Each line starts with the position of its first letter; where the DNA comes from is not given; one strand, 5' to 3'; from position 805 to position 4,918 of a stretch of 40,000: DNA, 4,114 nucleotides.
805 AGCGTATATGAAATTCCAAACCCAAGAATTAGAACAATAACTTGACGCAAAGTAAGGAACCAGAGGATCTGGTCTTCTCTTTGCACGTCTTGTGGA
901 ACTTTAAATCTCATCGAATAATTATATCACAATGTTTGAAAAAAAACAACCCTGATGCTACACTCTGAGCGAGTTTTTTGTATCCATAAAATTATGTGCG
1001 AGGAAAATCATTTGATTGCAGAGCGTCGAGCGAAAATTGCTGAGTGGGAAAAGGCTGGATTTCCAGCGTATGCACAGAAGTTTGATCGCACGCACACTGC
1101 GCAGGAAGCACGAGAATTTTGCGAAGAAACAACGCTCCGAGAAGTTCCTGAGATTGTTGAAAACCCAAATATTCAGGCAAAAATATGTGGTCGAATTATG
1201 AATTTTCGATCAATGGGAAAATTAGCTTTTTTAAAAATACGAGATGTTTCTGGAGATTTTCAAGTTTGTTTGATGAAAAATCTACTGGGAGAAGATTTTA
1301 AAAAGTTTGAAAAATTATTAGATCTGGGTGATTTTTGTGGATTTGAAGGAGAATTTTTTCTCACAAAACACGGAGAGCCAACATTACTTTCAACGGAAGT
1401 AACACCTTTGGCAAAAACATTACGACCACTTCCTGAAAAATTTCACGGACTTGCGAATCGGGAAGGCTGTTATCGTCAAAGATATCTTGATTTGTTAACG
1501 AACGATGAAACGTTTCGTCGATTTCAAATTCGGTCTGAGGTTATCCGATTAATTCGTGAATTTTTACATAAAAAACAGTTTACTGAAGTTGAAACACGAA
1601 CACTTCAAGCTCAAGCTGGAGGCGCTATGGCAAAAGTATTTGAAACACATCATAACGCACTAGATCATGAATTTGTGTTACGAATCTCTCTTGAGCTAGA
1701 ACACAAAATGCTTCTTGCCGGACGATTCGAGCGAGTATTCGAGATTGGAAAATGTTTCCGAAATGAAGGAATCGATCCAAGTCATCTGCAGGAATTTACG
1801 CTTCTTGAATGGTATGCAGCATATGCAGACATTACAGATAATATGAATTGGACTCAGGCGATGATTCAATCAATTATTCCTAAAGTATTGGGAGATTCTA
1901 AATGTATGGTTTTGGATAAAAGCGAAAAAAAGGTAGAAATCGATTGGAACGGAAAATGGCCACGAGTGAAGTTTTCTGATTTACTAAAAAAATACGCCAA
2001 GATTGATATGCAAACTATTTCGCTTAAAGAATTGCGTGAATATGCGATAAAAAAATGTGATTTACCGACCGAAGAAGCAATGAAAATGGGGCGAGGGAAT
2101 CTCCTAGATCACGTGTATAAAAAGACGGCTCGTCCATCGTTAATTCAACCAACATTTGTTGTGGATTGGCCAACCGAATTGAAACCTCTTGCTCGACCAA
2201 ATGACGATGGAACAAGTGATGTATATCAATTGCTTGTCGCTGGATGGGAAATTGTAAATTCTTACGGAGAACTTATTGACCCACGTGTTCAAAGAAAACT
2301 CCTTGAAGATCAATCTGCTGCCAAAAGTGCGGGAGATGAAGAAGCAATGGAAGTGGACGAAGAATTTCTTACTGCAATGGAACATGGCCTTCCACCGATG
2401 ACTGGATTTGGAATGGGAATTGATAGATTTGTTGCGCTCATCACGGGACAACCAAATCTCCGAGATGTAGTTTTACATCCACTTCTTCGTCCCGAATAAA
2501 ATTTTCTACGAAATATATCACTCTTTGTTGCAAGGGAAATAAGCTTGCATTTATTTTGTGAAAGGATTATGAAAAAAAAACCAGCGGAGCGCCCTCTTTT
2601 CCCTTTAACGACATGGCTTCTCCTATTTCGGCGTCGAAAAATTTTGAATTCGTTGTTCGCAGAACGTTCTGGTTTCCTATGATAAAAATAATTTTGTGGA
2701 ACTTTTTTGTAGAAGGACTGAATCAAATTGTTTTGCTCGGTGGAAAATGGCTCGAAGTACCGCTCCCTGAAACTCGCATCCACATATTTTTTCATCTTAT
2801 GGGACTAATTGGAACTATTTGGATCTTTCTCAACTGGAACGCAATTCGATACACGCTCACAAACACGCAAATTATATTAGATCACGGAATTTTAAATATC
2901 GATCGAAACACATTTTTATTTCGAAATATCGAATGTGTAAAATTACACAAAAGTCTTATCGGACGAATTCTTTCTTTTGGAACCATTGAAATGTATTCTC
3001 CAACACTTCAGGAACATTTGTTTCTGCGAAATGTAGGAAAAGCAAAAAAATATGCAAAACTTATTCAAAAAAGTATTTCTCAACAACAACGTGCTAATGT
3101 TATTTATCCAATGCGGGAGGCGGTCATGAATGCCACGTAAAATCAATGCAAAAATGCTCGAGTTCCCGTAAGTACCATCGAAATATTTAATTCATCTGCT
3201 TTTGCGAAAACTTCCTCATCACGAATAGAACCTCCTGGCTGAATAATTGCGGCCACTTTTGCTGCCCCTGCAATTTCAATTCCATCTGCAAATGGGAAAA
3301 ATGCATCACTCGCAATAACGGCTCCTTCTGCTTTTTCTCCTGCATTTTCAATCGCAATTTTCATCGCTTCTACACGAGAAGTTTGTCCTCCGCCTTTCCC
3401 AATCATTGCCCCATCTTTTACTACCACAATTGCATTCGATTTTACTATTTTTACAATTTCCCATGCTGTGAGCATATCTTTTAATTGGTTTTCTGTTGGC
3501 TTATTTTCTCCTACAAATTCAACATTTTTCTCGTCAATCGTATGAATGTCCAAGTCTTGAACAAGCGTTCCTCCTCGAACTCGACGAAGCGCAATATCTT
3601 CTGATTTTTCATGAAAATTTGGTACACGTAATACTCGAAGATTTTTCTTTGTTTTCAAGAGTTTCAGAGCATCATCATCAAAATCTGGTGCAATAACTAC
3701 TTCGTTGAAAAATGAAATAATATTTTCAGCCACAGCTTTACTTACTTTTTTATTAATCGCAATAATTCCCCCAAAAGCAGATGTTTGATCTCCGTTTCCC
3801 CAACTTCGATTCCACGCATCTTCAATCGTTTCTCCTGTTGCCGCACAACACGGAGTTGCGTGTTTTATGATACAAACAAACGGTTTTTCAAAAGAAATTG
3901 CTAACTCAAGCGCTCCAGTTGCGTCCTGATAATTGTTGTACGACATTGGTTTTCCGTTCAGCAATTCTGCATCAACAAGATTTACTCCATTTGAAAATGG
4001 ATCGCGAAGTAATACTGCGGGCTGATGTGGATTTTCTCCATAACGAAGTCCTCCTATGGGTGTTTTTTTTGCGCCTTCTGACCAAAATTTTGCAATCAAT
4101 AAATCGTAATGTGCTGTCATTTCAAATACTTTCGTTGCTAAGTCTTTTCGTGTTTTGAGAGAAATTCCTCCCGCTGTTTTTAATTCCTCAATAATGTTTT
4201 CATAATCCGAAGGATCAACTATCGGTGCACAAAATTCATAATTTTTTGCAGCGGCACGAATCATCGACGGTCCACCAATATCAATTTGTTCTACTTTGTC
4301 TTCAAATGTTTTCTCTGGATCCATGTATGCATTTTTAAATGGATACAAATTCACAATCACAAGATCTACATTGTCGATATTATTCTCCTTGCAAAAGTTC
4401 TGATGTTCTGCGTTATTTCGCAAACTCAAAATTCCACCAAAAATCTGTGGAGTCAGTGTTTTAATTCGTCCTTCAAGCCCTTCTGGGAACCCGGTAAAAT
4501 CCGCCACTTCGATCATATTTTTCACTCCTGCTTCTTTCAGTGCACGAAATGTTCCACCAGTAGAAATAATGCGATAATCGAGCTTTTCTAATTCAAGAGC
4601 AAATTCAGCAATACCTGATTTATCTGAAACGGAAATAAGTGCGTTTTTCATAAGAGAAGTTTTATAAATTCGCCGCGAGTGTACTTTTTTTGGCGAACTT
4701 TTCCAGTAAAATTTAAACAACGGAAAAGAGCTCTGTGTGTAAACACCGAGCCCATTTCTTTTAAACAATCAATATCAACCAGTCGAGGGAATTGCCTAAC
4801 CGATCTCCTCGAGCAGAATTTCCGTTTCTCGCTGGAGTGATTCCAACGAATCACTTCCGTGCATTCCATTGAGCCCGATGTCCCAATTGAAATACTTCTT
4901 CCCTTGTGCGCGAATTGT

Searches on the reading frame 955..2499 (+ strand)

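Call 77: search_protein_families(library=pfam, proteins=[window:955-2499:+], max_evalue=0.001)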
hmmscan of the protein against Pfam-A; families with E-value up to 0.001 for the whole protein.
window:955-2499:+ (514 aa): 3 families
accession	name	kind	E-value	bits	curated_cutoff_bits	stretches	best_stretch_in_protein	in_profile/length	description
PF00152.25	tRNA-synt_2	-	1.9e-71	241.1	25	1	172-510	5-306/308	tRNA synthetases class II (D, K and N)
PF01336.31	tRNA_anti-codon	-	1.7e-13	50.8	27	1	76-152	2-75/75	OB-fold nucleic acid binding domain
PF01409.25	tRNA-synt_2d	-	2.5e-07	30.9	19.8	0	260-315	104-157/246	tRNA synthetases class II core domain (F)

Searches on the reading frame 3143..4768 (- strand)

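Call 11: search_protein_families(library=pfam, proteins=[window:3143-4768:-], max_evalue=0.001)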
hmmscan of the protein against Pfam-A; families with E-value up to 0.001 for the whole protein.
window:3143-4768:- (541 aa): 2 families
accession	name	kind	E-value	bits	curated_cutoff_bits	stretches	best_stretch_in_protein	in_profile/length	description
PF01808.24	AICARFT_IMPCHas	-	7.2e-102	341.4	25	1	173-474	1-310/311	AICARFT/IMPCHase bienzyme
PF02142.27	MGS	-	5e-18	65.5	24.1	1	52-167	1-93/94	MGS-like domain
